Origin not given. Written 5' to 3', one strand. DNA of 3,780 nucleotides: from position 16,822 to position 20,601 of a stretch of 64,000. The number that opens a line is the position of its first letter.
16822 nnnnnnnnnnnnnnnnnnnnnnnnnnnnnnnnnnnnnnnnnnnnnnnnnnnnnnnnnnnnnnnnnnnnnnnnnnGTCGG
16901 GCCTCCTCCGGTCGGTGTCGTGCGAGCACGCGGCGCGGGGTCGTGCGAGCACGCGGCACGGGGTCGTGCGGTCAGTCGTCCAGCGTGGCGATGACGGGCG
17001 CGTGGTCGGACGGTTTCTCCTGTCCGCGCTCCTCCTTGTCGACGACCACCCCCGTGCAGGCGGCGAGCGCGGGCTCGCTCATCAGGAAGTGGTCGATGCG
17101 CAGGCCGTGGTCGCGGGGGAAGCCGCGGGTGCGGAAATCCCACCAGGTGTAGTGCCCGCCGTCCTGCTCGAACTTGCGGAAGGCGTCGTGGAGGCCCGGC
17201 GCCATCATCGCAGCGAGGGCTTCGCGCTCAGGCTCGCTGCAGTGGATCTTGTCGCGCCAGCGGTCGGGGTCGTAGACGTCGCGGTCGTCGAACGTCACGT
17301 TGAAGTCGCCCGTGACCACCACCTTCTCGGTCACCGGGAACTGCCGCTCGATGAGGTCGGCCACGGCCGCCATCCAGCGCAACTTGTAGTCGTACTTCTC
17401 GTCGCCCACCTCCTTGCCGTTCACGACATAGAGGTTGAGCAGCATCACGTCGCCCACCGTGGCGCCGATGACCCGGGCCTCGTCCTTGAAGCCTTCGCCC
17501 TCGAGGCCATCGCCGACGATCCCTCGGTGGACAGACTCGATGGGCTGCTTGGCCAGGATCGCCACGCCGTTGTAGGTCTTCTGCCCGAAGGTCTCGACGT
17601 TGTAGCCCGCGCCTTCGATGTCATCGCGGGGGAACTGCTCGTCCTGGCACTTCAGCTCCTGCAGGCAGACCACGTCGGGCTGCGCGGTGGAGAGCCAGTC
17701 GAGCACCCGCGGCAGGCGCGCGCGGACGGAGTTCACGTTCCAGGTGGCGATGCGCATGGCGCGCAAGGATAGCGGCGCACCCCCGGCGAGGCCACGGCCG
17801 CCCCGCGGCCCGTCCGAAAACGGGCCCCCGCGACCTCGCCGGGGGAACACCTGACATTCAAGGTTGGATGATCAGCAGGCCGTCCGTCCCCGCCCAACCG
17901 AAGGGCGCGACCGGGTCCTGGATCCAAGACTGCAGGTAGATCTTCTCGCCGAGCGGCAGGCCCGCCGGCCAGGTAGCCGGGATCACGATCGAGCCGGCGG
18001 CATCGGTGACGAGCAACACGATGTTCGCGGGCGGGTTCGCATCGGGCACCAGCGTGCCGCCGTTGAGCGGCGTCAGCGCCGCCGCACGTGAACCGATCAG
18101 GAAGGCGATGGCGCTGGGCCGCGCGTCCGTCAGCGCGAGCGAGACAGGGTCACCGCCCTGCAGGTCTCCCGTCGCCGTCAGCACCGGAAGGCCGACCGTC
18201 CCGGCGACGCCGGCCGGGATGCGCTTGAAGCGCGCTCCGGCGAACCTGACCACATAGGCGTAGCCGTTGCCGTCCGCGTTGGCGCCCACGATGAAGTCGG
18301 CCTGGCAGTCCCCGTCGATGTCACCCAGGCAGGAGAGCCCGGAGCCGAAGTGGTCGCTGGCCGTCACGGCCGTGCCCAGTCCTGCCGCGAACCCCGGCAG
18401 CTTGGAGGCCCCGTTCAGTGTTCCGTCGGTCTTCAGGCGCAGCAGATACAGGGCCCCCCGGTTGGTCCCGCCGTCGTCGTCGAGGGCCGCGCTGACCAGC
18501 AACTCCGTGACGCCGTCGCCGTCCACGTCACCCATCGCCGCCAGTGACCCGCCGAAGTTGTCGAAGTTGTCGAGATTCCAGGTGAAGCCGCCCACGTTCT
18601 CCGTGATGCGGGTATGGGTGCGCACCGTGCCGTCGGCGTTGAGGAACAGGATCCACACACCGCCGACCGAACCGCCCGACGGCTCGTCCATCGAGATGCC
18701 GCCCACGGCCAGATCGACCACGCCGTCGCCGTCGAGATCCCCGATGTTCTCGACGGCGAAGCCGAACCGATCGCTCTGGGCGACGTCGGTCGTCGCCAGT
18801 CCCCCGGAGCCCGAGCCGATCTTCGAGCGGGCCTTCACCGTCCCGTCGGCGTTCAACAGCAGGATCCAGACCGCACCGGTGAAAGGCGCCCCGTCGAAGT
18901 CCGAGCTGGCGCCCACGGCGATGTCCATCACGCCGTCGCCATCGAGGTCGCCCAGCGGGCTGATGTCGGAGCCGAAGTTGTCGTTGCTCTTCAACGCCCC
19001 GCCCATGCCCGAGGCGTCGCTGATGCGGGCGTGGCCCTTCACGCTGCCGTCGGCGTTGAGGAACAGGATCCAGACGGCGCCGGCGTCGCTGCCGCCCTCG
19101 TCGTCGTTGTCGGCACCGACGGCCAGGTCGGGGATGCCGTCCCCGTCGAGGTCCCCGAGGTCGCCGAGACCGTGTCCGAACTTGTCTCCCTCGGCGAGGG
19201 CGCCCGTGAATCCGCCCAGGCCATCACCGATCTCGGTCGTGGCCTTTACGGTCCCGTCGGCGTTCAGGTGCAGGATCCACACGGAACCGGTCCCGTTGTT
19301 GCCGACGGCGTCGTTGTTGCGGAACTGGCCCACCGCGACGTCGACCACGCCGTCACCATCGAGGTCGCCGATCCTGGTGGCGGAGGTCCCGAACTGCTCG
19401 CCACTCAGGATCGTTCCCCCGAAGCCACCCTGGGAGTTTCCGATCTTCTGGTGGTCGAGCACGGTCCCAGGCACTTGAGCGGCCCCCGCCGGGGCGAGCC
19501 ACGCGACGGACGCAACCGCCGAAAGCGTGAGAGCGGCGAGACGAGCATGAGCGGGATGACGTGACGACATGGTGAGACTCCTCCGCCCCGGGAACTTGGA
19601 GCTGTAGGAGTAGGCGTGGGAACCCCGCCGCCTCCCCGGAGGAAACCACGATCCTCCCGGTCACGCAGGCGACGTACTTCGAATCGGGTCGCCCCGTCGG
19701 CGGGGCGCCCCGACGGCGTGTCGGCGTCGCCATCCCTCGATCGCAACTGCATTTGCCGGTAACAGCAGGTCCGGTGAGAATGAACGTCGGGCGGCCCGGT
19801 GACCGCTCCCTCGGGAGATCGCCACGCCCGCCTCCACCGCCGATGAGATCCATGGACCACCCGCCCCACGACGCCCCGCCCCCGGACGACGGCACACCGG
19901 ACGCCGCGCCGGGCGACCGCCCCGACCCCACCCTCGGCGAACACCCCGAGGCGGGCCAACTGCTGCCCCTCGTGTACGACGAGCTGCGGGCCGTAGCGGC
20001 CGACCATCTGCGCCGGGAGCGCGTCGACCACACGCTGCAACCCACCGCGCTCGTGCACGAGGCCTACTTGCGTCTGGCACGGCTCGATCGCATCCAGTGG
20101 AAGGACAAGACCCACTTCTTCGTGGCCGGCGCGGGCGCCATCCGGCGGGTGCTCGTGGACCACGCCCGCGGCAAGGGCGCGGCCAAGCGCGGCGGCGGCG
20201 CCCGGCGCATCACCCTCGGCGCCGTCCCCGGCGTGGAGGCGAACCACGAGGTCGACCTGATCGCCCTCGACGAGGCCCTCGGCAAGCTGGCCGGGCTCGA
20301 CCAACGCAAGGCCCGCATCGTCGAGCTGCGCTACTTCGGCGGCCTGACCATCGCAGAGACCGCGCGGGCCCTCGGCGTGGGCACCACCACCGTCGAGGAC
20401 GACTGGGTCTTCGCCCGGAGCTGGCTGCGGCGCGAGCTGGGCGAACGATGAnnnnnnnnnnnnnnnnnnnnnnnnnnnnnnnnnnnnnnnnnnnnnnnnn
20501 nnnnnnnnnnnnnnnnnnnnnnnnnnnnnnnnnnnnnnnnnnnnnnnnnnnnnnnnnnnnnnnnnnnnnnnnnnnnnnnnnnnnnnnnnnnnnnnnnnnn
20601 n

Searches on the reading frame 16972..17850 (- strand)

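Call 48: search_protein_families(library=pfam, proteins=[window:16972-17850:-], max_evalue=0.0001)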
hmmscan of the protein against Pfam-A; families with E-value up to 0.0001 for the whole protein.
window:16972-17850:- (292 aa): 1 family
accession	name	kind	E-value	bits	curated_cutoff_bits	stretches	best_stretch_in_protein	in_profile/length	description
PF03372.29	Exo_endo_phos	-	1.6e-35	123.2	24.5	1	35-283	1-225/225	Endonuclease/Exonuclease/phosphatase family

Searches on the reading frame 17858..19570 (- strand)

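Call 48: search_protein_families(library=pfam, proteins=[window:17858-19570:-], max_evalue=0.0001)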
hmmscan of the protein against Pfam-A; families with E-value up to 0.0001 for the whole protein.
window:17858-19570:- (570 aa): 3 families
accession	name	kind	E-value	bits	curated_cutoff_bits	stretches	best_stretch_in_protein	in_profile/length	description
PF01839.29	FG-GAP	-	5.7e-29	99.9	22.1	3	138-169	7-37/37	FG-GAP repeat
PF13517.12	FG-GAP_3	-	4.6e-16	59.6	26.9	2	208-289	1-61/61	FG-GAP-like repeat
PF14312.12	FG-GAP_2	-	1.2e-05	25.8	23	0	337-376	16-48/49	FG-GAP repeat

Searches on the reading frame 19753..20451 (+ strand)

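Call 48: search_protein_families(library=pfam, proteins=[window:19753-20451:+], max_evalue=0.0001)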
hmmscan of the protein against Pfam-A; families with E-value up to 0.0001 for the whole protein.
window:19753-20451:+ (232 aa): 3 families
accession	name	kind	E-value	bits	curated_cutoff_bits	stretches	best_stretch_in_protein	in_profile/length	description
PF07638.17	Sigma70_ECF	-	2.9e-51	174.4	21.1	1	62-229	14-183/185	ECF sigma factor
PF04545.22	Sigma70_r4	-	6.3e-07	29.2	24.1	1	179-214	2-37/50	Sigma-70, region 4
PF08281.18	Sigma70_r4_2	-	9.2e-07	28.9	25.7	1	179-215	8-44/54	Sigma-70, region 4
